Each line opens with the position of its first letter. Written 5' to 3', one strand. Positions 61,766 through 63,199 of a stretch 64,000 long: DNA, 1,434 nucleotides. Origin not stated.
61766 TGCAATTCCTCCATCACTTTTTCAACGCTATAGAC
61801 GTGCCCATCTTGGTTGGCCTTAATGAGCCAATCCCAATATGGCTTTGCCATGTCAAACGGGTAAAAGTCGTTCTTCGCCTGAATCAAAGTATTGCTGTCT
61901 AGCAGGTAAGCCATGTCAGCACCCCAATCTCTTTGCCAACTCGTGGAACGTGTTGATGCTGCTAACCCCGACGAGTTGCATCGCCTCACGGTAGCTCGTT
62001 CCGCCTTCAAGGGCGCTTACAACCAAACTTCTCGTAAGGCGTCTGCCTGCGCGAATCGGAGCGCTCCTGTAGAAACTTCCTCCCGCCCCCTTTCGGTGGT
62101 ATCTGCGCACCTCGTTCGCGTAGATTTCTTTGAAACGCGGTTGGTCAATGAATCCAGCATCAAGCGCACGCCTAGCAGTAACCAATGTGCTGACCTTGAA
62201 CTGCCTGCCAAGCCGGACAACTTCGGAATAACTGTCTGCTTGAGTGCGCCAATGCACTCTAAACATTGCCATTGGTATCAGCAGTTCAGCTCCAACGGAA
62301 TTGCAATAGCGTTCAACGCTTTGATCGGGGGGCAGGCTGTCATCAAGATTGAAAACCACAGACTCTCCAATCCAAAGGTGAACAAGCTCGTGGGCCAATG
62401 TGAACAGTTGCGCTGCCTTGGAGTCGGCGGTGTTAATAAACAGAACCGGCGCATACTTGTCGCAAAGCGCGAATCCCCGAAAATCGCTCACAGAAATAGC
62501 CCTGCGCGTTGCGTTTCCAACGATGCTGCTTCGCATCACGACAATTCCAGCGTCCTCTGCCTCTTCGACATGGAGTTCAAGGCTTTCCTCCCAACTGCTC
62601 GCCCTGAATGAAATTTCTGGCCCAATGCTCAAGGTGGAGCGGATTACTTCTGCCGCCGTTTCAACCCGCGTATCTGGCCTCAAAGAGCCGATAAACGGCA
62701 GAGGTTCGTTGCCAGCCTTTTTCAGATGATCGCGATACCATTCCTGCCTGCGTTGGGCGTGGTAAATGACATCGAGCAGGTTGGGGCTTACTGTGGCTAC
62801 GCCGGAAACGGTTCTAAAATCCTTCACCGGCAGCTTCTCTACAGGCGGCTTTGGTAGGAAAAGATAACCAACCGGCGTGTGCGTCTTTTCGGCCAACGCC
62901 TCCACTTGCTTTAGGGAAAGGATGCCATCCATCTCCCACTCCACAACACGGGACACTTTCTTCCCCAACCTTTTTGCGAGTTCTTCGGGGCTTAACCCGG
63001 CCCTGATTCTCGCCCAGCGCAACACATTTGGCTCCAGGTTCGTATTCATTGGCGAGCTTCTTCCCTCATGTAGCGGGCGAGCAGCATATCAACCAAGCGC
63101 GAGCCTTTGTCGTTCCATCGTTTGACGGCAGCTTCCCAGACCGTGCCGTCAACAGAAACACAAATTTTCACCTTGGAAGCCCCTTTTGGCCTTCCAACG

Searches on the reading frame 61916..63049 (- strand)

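Call 69: search_protein_families(library=pfam, proteins=[window:61916-63049:-], max_evalue=0.01)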
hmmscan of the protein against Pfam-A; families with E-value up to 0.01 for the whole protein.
window:61916-63049:- (377 aa): 4 families
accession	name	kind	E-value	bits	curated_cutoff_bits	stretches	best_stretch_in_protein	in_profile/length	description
PF06114.19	Peptidase_M78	-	3.8e-16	59.4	22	1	164-295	1-122/123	IrrE N-terminal-like domain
PF01381.28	HTH_3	-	8.6e-08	32.5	23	1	10-63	1-55/55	Helix-turn-helix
PF13560.12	HTH_31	-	0.00019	22.1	27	1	10-56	6-54/64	Helix-turn-helix domain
PF20573.4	DUF6782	-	0.005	16.6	27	1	187-226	61-102/241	Putative metallopeptidase family (DUF6782)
